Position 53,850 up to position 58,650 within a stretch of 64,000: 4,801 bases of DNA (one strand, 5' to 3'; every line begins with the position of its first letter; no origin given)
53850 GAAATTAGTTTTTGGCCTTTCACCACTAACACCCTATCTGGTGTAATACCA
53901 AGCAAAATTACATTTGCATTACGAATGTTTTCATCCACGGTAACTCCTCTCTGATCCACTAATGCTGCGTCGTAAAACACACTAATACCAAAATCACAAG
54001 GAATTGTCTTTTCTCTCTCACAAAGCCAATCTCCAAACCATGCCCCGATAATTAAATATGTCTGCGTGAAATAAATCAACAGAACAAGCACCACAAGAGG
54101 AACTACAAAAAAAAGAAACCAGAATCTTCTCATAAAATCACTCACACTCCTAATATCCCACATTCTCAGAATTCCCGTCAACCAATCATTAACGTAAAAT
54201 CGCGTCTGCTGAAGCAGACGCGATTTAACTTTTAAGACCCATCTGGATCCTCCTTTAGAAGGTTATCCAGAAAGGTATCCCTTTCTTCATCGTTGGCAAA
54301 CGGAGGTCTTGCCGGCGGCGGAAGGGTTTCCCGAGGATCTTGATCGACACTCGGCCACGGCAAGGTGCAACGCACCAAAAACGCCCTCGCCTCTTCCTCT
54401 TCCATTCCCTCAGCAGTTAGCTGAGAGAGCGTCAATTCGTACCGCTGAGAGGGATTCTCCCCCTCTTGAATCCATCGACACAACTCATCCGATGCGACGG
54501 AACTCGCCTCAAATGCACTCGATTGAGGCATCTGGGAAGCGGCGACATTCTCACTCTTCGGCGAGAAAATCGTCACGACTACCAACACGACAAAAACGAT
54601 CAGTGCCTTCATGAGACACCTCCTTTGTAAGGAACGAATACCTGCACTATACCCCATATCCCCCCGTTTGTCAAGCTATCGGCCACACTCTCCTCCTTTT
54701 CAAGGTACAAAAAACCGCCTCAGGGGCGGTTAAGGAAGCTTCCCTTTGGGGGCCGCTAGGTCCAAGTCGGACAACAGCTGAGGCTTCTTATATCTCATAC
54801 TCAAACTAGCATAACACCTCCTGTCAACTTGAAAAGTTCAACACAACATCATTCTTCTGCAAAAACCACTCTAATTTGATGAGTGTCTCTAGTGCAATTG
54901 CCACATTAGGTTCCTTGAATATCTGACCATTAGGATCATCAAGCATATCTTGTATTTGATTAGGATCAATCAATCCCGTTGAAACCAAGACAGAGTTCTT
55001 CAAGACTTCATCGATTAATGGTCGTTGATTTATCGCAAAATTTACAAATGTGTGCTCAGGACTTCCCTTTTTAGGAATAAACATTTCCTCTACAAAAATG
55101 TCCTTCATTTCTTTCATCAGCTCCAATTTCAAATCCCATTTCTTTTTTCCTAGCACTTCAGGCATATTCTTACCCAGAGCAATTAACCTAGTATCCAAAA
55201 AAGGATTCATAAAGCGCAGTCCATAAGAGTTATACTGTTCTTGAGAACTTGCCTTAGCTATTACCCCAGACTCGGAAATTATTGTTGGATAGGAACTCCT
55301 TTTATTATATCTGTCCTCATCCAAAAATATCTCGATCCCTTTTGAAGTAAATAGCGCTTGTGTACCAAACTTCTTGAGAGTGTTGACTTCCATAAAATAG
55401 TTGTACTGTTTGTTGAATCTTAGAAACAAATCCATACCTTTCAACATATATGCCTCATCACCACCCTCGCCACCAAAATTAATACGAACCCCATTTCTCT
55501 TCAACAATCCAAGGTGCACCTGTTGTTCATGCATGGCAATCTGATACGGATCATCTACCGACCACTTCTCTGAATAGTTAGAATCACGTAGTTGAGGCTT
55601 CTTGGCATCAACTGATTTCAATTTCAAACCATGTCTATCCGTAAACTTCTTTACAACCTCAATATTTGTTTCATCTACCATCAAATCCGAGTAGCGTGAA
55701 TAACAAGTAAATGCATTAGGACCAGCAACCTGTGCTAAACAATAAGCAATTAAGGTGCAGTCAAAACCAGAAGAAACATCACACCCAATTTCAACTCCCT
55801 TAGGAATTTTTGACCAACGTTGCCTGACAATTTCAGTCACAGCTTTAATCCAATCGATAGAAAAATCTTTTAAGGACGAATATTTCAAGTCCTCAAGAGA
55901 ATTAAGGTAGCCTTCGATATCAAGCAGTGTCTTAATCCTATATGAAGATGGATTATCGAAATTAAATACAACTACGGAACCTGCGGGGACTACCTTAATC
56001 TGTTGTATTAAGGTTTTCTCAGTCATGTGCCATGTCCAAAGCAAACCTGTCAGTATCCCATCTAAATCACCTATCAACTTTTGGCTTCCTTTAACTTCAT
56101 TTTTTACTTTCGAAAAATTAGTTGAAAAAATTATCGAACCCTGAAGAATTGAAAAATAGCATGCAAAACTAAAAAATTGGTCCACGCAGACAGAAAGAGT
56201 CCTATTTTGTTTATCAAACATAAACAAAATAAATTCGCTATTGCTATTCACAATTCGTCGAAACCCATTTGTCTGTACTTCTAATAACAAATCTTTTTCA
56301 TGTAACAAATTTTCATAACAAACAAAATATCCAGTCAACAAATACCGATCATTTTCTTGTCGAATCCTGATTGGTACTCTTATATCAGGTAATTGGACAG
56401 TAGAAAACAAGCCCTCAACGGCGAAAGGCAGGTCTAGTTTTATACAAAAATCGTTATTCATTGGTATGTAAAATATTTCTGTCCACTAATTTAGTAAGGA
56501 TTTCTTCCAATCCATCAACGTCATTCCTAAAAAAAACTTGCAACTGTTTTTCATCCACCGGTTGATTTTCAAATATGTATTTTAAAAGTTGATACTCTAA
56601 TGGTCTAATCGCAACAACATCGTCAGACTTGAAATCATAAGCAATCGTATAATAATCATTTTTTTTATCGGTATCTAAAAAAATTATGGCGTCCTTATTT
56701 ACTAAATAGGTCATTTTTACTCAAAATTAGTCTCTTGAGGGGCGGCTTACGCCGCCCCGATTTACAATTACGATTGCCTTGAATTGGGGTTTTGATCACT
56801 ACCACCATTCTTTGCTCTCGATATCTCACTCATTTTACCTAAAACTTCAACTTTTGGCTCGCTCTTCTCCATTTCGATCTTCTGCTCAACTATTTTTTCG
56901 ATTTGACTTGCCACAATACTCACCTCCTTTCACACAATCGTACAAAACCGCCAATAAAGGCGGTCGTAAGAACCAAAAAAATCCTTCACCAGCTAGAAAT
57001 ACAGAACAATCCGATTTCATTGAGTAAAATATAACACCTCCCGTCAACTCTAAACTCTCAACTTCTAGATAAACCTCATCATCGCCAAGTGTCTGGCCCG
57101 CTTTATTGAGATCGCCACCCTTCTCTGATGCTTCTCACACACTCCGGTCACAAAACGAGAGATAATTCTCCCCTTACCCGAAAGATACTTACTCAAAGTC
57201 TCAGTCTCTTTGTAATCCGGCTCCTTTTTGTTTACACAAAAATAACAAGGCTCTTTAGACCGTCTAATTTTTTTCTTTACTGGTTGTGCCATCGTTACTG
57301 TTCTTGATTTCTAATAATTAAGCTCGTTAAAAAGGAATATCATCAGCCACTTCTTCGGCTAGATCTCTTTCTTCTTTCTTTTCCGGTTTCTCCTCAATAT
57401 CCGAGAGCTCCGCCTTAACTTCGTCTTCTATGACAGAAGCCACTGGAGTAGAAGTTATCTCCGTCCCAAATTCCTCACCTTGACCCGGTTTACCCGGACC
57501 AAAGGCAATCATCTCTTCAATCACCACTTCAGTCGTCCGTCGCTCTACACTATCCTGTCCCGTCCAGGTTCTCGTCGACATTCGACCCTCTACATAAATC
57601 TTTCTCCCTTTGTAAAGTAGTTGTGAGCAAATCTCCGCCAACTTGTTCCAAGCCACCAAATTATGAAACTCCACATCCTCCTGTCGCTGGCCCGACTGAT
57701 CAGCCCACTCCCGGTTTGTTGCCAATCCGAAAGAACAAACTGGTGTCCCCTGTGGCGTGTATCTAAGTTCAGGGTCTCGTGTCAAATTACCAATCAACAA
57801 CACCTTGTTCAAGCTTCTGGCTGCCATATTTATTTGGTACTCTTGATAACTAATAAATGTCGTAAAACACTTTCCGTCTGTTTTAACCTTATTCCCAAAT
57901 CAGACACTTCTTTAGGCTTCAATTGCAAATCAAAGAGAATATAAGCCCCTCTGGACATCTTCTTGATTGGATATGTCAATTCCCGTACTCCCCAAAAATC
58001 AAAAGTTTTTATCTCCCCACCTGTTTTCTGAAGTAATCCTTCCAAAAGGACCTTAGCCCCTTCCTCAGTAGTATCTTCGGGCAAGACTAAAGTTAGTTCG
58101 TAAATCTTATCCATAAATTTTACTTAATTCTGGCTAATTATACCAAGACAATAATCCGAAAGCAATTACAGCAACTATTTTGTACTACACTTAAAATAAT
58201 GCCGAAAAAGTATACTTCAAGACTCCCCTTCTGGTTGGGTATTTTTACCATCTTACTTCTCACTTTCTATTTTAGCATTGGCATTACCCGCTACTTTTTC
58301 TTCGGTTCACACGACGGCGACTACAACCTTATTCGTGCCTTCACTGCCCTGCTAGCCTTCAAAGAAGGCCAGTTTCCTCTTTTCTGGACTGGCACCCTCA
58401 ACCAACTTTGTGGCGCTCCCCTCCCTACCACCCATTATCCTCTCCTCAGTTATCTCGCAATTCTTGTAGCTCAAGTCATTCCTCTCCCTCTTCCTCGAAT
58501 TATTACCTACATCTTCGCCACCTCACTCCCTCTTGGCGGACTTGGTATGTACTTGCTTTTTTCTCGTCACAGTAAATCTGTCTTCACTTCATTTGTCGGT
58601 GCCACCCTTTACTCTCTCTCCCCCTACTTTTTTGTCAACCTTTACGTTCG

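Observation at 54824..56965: Peptide gene + hairpin + small winged-helix ORF + Cys-less asparagine-synthetase homologue directly downstream of rpsR: candidate lasso-like RiPP locus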

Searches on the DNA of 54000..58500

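Call 84: search_rna_families(source=window, start=54000, end=58500, threshold=evalue, max_evalue=1)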
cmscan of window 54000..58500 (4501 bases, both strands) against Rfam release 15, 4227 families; matches with E-value up to 1: 1.
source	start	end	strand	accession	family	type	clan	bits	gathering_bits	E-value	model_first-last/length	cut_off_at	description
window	57068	57086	-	RF01152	sR1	Gene; snRNA; snoRNA; CD-box;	-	15.8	45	0.96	1-57/57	no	Small nucleolar RNA sR1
